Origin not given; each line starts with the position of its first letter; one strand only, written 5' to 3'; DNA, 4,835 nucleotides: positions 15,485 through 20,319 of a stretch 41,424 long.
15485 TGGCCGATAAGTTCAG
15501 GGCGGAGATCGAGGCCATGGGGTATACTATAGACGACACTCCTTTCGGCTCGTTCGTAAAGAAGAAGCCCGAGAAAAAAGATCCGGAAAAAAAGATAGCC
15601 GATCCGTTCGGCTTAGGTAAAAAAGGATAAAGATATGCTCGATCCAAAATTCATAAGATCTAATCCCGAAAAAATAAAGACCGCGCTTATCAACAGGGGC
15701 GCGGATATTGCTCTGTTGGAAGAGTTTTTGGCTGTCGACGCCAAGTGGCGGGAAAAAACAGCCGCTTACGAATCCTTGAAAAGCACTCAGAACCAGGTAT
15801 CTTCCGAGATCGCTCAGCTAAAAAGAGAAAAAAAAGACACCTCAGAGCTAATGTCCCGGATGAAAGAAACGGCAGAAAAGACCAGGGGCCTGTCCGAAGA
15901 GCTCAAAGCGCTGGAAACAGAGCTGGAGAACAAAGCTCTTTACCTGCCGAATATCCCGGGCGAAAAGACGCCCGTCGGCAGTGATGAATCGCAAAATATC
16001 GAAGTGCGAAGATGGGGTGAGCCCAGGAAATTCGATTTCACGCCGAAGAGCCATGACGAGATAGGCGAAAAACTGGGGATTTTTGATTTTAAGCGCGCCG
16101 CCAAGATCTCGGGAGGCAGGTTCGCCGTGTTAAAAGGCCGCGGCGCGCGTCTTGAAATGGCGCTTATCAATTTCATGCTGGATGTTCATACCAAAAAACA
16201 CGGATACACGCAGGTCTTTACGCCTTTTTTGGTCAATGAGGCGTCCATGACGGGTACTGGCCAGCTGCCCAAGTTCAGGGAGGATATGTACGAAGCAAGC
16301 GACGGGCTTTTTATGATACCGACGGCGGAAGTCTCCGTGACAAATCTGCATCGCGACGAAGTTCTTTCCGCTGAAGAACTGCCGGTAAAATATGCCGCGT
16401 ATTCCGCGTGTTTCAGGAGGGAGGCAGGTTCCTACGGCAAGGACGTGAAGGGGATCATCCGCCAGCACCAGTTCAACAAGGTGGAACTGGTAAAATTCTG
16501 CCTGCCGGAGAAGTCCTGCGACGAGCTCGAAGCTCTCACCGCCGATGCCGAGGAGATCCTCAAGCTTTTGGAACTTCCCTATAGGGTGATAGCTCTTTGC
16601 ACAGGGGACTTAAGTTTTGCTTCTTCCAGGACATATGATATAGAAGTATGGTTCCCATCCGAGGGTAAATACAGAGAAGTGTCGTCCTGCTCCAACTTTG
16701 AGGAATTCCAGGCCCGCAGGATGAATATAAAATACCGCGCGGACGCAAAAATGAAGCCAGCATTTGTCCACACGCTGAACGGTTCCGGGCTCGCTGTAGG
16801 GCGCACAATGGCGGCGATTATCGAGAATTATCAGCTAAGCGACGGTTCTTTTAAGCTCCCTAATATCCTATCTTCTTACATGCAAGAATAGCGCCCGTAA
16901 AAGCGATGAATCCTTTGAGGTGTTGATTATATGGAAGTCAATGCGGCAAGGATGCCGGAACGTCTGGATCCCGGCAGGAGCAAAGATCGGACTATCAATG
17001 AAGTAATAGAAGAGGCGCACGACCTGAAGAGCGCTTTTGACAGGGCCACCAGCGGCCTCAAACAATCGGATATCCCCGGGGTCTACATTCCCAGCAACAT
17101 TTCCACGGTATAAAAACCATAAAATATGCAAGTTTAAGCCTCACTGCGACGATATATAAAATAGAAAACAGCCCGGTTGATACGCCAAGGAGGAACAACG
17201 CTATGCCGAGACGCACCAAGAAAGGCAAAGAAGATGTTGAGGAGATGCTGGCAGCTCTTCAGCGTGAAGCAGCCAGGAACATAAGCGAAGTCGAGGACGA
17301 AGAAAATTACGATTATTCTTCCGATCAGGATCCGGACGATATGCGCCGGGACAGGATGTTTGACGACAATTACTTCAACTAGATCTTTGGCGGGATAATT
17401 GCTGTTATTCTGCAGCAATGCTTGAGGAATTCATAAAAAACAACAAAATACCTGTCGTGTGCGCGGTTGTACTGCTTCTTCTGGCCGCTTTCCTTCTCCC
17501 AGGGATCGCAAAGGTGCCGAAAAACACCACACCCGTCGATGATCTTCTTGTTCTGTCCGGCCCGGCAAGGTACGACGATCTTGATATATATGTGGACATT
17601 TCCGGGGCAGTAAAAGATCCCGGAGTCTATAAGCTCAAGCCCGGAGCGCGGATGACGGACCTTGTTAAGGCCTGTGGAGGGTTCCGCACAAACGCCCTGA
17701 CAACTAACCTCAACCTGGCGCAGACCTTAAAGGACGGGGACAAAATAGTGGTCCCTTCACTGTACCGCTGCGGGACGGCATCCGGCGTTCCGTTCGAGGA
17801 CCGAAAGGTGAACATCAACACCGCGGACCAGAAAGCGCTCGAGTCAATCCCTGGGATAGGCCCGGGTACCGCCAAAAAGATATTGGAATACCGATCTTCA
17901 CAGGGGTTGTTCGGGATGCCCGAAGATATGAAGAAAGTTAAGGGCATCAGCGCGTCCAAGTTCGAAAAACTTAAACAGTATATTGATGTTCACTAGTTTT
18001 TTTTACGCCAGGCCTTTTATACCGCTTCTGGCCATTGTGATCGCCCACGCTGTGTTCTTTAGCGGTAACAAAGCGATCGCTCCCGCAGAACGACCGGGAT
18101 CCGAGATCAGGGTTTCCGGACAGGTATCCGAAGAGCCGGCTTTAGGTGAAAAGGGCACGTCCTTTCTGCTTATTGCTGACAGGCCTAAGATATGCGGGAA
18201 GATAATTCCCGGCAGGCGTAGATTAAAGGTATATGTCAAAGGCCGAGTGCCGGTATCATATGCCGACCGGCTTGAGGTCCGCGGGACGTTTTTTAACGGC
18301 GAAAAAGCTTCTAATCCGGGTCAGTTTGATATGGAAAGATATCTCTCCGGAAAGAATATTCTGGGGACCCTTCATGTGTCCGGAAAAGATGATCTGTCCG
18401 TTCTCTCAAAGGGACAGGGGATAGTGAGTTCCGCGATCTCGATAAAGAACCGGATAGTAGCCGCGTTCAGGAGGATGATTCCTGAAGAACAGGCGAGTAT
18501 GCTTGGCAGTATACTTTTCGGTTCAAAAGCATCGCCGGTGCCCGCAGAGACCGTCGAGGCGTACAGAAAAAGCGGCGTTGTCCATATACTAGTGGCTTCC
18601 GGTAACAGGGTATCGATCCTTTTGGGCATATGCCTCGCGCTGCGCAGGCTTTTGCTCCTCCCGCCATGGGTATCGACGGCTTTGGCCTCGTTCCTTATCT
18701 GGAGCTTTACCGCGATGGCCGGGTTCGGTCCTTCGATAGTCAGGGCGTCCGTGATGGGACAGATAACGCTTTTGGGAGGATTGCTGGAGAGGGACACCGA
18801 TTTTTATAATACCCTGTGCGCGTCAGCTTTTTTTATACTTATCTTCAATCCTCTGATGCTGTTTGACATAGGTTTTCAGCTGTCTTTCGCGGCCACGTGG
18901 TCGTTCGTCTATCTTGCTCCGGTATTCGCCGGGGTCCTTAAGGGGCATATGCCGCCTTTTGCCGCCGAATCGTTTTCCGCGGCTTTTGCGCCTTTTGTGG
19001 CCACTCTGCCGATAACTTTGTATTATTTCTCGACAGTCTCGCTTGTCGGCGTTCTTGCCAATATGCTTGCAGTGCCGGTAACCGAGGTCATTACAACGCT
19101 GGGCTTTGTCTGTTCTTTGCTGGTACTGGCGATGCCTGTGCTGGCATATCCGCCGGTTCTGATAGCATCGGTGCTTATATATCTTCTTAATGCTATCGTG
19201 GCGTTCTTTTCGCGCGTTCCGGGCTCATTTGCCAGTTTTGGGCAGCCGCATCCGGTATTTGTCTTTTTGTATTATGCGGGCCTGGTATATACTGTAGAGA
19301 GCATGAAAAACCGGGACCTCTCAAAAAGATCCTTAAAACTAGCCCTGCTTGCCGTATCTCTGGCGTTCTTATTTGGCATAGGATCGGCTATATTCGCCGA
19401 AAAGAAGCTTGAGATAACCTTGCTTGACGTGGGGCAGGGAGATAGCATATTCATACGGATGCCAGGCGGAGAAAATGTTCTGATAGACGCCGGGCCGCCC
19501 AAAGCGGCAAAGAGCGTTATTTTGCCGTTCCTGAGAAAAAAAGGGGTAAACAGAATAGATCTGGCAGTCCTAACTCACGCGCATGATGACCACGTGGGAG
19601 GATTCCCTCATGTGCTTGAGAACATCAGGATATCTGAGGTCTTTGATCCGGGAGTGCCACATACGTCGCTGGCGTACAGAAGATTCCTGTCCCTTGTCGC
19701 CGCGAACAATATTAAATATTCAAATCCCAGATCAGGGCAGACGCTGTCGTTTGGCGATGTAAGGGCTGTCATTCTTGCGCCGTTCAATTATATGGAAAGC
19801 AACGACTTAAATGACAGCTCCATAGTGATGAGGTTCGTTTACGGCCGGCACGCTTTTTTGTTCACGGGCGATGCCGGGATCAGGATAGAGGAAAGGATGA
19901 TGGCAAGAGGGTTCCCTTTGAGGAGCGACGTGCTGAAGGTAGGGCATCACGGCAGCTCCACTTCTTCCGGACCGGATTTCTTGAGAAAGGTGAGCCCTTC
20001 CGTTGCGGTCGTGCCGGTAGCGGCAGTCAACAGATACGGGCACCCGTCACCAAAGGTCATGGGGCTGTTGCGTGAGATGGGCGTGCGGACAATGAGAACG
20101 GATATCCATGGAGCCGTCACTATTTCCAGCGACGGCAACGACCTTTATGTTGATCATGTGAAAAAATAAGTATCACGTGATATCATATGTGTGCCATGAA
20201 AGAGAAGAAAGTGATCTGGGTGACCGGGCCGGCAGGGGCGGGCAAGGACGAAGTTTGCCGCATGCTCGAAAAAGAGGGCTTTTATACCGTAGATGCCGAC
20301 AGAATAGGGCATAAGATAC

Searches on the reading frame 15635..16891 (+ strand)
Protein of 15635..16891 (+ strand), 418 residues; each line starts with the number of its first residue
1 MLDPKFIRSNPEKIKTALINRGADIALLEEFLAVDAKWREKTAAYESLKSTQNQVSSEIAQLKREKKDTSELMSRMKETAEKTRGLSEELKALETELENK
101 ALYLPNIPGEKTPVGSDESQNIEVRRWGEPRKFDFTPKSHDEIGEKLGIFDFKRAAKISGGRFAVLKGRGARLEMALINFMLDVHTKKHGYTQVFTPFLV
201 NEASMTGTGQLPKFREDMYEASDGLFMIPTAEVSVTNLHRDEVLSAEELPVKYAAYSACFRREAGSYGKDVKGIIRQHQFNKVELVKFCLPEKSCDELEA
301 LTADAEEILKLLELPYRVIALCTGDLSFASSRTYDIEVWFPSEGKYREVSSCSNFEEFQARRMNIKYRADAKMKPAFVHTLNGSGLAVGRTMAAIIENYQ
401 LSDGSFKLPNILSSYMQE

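Call 85: search_protein_families(library=pfam, proteins=[window:15635-16891:+], max_evalue=0.00001)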
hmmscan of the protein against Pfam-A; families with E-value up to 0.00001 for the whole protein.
window:15635-16891:+ (418 aa): 2 families
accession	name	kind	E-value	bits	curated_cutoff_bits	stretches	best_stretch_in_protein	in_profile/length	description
PF00587.30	tRNA-synt_2b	-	2.8e-44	151.7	29.3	1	222-399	8-179/179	tRNA synthetase class II core domain (G, H, P, S and T)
PF02403.27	Seryl_tRNA_N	-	5.7e-31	107.4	28.2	1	1-108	1-108/108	Seryl-tRNA synthetase N-terminal domain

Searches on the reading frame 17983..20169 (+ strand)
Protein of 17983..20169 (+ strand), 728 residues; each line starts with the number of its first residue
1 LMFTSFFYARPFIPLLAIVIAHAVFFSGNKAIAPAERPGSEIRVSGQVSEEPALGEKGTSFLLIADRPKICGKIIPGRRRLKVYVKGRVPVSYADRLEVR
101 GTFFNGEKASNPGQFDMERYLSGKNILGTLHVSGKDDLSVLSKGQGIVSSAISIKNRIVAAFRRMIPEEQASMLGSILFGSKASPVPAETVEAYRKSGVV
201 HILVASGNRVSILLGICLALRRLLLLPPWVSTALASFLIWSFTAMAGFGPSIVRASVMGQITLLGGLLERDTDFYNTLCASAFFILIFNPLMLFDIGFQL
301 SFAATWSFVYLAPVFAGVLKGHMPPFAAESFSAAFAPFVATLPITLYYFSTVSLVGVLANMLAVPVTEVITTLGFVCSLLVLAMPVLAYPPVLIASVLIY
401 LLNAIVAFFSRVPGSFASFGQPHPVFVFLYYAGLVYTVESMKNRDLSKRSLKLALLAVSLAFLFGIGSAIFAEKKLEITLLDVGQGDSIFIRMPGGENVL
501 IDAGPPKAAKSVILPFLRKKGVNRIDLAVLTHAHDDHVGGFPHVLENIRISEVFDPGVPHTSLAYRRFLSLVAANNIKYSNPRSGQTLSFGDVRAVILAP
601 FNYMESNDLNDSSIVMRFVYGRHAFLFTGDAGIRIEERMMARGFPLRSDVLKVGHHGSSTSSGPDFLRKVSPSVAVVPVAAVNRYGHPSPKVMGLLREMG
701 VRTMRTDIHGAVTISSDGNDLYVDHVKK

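Call 85: search_protein_families(library=pfam, proteins=[window:17983-20169:+], max_evalue=0.00001)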
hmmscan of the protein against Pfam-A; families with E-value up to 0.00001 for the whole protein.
window:17983-20169:+ (728 aa): 4 families
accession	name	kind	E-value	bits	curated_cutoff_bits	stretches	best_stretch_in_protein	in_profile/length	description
PF03772.21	Competence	-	1e-53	182.9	23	1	179-437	3-263/270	Competence protein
PF00753.33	Lactamase_B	-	7.7e-19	68.8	22.7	1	482-677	2-192/196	Metallo-beta-lactamase superfamily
PF13567.11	DUF4131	-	1.8e-14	54.2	31.6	1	16-137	36-164/165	Domain of unknown function (DUF4131)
PF12706.13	Lactamase_B_2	-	1e-08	35.4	27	1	498-633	2-145/200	Beta-lactamase superfamily domain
